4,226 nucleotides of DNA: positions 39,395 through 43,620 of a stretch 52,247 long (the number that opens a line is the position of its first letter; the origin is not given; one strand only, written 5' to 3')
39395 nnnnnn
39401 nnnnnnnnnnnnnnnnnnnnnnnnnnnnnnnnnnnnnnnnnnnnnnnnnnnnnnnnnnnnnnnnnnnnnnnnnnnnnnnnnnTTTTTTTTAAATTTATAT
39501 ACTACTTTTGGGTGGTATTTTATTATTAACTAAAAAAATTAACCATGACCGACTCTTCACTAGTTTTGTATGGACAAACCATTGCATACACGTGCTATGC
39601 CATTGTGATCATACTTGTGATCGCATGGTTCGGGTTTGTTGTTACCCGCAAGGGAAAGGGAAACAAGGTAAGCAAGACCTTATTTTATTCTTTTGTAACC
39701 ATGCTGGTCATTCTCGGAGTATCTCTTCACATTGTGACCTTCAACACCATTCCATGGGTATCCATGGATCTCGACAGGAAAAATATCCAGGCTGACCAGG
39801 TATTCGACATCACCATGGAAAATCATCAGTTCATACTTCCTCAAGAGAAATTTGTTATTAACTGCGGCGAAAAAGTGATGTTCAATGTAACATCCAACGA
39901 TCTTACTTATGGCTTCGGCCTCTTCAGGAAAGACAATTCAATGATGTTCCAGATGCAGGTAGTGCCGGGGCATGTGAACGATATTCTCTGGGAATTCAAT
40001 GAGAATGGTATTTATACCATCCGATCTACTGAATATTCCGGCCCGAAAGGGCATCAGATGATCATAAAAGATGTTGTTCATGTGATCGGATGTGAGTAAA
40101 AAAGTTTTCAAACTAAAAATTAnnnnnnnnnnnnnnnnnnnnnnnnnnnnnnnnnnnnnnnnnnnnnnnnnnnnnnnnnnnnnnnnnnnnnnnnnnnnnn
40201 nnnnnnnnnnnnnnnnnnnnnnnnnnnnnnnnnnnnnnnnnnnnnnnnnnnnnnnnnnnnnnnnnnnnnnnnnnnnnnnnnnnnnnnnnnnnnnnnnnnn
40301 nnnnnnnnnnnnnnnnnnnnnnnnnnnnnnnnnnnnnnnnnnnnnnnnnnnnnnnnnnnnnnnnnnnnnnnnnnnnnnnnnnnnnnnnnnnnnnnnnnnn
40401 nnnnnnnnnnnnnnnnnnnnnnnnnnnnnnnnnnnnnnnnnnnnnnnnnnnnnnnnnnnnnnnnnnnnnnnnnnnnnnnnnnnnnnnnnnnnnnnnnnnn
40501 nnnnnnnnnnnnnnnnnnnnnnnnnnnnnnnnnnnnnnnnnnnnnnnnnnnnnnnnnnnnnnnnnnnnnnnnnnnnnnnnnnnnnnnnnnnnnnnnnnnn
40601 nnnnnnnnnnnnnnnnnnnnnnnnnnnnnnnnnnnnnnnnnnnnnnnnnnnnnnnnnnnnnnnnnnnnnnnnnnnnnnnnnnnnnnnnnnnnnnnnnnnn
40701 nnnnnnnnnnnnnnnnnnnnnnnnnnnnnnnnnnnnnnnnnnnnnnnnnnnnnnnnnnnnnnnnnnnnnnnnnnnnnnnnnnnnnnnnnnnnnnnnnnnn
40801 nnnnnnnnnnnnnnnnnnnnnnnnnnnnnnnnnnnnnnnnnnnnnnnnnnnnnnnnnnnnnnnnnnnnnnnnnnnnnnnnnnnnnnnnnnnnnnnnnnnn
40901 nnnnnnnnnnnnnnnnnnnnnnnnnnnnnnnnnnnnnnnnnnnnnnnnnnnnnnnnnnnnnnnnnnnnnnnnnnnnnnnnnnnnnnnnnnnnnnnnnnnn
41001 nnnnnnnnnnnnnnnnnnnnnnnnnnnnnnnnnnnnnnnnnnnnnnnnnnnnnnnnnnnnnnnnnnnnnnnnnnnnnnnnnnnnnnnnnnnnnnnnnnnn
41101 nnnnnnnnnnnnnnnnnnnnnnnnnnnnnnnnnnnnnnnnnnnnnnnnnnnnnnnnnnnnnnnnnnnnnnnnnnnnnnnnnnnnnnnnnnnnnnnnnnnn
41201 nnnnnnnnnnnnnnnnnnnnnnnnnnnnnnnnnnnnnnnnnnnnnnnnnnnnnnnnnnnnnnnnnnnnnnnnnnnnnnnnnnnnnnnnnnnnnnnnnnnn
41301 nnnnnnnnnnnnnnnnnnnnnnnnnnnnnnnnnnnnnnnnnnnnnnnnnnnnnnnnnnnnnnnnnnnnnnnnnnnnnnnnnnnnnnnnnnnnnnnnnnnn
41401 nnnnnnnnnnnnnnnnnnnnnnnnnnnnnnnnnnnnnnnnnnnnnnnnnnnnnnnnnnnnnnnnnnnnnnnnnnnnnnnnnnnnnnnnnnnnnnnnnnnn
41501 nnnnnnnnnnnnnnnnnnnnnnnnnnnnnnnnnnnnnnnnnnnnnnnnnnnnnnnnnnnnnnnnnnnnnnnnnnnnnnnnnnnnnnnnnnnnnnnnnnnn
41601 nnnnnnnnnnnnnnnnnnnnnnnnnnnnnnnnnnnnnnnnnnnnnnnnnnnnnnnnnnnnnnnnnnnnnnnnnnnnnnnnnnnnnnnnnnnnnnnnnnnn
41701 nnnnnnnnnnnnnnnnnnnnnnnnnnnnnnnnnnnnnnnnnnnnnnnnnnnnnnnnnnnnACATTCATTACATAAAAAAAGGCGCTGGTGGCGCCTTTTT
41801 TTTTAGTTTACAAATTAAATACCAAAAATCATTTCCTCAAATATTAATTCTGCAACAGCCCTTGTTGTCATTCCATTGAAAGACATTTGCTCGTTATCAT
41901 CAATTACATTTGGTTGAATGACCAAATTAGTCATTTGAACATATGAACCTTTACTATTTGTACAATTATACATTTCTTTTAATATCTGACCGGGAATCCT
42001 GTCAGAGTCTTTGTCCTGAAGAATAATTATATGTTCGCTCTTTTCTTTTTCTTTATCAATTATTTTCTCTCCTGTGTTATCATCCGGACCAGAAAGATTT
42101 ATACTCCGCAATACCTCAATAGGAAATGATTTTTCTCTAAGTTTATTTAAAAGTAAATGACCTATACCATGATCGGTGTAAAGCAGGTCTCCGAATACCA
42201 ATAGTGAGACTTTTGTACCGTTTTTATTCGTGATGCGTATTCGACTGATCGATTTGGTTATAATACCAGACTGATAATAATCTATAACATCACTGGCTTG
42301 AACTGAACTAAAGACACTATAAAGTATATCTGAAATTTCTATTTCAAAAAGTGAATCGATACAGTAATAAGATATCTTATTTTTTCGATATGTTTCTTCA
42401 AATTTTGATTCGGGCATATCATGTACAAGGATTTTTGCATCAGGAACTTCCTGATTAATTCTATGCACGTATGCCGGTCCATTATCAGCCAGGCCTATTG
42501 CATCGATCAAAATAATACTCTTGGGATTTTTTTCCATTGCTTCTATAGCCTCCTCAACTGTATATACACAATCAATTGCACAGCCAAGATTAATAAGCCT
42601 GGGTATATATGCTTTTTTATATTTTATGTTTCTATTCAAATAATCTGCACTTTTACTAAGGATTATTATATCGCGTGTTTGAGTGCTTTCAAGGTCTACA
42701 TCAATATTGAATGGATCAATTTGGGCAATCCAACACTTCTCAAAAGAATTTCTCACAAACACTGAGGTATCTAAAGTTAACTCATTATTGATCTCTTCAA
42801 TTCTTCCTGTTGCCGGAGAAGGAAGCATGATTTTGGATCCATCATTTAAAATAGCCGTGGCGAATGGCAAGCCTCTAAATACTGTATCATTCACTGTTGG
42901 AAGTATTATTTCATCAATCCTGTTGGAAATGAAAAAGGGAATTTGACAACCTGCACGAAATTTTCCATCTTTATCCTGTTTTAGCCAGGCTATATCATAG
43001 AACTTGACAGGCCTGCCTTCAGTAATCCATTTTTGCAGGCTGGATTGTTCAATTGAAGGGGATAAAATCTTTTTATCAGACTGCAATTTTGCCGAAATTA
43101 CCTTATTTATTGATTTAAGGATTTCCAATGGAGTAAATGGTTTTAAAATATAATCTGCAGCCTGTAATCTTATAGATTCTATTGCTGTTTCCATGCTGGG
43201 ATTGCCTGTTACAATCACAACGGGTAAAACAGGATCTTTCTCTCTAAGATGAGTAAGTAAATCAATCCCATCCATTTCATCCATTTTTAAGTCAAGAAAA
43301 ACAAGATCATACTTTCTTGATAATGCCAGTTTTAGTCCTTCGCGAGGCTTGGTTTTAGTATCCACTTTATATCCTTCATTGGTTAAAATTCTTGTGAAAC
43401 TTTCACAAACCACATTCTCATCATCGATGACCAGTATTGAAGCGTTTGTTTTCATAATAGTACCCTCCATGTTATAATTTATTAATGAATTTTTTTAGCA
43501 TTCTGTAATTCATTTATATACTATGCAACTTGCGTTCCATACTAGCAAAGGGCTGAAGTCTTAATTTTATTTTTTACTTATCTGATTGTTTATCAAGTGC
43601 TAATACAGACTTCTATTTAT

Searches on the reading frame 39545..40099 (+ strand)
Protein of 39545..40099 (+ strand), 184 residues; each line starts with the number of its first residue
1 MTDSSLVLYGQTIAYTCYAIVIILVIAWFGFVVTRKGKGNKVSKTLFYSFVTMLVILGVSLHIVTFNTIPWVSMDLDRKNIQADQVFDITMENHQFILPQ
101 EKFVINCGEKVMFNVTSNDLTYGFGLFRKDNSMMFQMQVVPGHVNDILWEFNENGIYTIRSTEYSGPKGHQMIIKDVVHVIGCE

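Call 4: search_protein_families(library=pfam, proteins=[window:39545-40099:+], max_evalue=0.01)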
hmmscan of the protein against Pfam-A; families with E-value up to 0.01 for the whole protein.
window:39545-40099:+ (184 aa): 1 family
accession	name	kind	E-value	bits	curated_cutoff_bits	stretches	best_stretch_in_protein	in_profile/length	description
PF00116.26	COX2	-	0.0026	18.1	22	1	92-173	37-114/120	Cytochrome C oxidase subunit II, periplasmic domain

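Call 5: search_protein_families(library=ncbifam, proteins=[window:39545-40099:+], max_evalue=0.01)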
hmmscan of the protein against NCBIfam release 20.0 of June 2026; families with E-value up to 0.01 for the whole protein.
window:39545-40099:+ (184 aa): 5 families
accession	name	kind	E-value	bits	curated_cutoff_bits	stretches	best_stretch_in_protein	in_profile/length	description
TIGR02866.1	CoxB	equivalog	7.2e-09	35.5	147.7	1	14-178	16-190/202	cytochrome c oxidase subunit II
TIGR04246.1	nitrous_NosZ_Gp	equivalog_domain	0.00017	20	625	1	98-165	497-563/578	Sec-dependent nitrous-oxide reductase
NF041074.2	quin_ox_SoxA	equivalog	0.0014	18.5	110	1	64-166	43-141/154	proton pump complex quinol oxidase subunit SoxA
NF050117.1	aa3_CtaC_Actin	exception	0.0015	17.8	250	1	100-174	158-228/244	aa3-type cytochrome oxidase subunit II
NF010198.0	PRK13673.1-5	equivalog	0.0098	16.2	116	0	14-67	9-62/118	hypothetical protein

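Call 76: search_solved_structures(query=window:39545-40096:+, max_evalue=10, show_alignments=3)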
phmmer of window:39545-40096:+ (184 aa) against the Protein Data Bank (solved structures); distinct sequences matched with E-value up to 10: 12.
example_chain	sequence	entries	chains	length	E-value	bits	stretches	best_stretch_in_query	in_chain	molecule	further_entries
6pty_A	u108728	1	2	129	0.00037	23.4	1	88-172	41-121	Cytochrome c oxidase subunit 2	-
2lln_A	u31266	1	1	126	0.00045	23.1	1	105-176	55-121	Cytochrome c oxidase subunit 2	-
2cua_A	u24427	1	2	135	0.00054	22.9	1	105-176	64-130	PROTEIN (CUA)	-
2fwl_B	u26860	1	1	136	0.00055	22.9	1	105-176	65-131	Cytochrome c oxidase subunit II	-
3eh3_B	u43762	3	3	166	0.00074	22.4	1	105-176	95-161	Cytochrome c oxidase subunit 2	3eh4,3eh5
3s33_B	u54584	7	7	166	0.00074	22.4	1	105-176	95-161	Cytochrome c oxidase subunit 2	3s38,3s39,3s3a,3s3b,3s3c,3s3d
2qpe_B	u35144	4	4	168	0.00076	22.4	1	105-176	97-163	Cytochrome c oxidase subunit 2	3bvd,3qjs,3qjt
1ehk_B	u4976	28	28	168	0.00076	22.4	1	105-176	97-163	BA3-TYPE CYTOCHROME-C OXIDASE | Cytochrome c oxidase polypeptide II | Cytochrome c oxidase subunit 2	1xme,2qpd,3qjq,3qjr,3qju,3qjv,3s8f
6ptt_A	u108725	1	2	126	0.00093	22.1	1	88-170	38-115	Cytochrome c oxidase subunit 2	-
5u7n_A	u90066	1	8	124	0.037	16.9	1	105-164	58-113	Cytochrome c oxidase subunit 2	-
1qle_B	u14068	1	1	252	0.24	14.3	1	81-168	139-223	CYTOCHROME C OXIDASE POLYPEPTIDE II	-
1ar1_B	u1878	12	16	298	0.31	13.9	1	81-168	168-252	CYTOCHROME C OXIDASE | Cytochrome c oxidase subunit 2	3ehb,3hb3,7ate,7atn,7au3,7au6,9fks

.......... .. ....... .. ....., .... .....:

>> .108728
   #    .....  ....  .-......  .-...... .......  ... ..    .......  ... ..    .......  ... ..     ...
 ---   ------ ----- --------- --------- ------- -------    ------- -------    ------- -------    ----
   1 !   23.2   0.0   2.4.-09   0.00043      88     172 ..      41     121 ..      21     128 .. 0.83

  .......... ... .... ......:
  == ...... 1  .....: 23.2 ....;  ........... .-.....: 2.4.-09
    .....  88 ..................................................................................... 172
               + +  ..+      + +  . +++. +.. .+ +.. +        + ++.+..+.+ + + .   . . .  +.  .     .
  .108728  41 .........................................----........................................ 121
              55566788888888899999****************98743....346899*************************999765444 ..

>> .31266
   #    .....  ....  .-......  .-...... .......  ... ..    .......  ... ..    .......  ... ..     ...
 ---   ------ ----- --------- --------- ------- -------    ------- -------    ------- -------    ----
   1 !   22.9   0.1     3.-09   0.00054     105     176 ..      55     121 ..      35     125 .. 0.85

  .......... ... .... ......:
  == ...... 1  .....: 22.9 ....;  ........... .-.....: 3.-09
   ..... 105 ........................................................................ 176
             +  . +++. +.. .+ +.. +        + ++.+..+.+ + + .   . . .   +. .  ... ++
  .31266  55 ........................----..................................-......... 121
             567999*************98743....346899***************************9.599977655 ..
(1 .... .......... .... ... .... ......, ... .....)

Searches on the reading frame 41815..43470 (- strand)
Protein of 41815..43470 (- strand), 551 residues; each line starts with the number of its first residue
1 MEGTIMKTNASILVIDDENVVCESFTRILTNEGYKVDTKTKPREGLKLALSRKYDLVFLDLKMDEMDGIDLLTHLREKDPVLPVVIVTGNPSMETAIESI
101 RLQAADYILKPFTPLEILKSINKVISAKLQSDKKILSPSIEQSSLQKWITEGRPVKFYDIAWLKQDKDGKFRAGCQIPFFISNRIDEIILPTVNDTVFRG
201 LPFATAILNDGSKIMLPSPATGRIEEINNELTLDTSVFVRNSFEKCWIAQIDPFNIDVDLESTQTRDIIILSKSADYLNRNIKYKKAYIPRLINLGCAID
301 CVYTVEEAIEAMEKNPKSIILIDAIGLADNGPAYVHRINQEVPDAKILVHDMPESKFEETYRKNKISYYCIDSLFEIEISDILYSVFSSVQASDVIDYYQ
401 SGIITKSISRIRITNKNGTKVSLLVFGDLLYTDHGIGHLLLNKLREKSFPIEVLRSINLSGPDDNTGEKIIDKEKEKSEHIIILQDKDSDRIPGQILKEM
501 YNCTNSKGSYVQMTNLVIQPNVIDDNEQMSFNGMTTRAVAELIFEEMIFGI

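Call 4: search_protein_families(library=pfam, proteins=[window:41815-43470:-], max_evalue=0.01)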
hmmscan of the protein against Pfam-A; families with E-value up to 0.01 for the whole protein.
window:41815-43470:- (551 aa): 4 families
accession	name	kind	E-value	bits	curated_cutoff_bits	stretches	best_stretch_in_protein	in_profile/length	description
PF00072.30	Response_reg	-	5.4e-31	107.5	30.2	1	12-121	1-110/111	Response regulator receiver domain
PF23198.2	PDE8A_N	-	1.9e-05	25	29.6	0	11-87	12-89/147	PDE8A-like, N-terminal domain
PF01597.25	GCV_H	-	0.00047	20.5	22.2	1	162-257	9-104/122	Glycine cleavage H-protein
PF21714.3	KaiA_N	-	0.0039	17.8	27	1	15-126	6-118/125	Circadian clock protein KaiA, N-terminal domain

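Call 5: search_protein_families(library=ncbifam, proteins=[window:41815-43470:-], max_evalue=0.01)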
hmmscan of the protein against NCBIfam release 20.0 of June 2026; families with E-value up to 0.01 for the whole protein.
window:41815-43470:- (551 aa): 99 families (the best 25 are shown)
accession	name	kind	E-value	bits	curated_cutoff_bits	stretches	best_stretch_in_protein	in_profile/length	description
NF045505.1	RR_RssB_Pseudo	equivalog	2.3e-23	82.9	700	1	7-125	3-122/394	two-component system response regulator RssB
NF007928.2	PRK10643.1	equivalog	4.5e-22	78.8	330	1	12-136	3-128/216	two-component system response regulator PmrA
NF053854.1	RespRegPhoBBctds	equivalog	1.2e-21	77.1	270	1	12-134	1-124/225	two-component system response regulator PhoB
NF051870.1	NAssimRespRegNtrX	equivalog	2.1e-21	76.4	600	1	10-129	2-124/452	nitrogen assimilation response regulator NtrX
NF047793.1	ResRegPgtA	equivalog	2.7e-21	75.9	650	1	7-128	3-124/414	two-component system response regulator PgtA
NF052313.1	T9SS_RR_PorX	equivalog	5.5e-21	74.9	300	1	11-133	2-125/513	T9SS response regulator signal transducer PorX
NF008469.0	PRK11361.1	equivalog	1.4e-20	73.4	714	1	6-131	1-124/461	acetoacetate metabolism transcriptional regulator AtoC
NF006900.1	PRK09390.1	equivalog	1.9e-20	73.2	255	1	6-132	1-127/203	response regulator FixJ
TIGR01387.1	cztR_silR_copR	subfamily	6.2e-20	71.8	279.2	1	12-132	1-121/218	heavy metal response regulator transcription factor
NF007689.0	PRK10365.1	equivalog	1.4e-19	70.2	760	1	7-134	3-130/441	sigma-54-dependent response regulator transcription factor ZraR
NF053512.1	nitric_RR_NosR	exception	2e-19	70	400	1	12-142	1-133/422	response regulator c-di-GMP phosphodiesterase, NosR family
NF041946.1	LuxO_transreg_Vib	equivalog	9.4e-19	67.5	800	1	15-154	2-141/463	quorum-sensing sigma-54 dependent transcriptional regulator LuxO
NF011695.0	PRK15115.1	equivalog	2.7e-18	66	763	1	6-130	3-127/445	two-component system response regulator GlrR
NF033117.2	vanR_ACDEGLN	exception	2.9e-18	66.3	350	1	12-122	1-110/226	VanR-ABDEGLN family response regulator transcription factor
NF045991.1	RespRegCtrARhodob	equivalog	3.3e-18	66.3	350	1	12-126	3-117/224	response regulator transcription factor CtrA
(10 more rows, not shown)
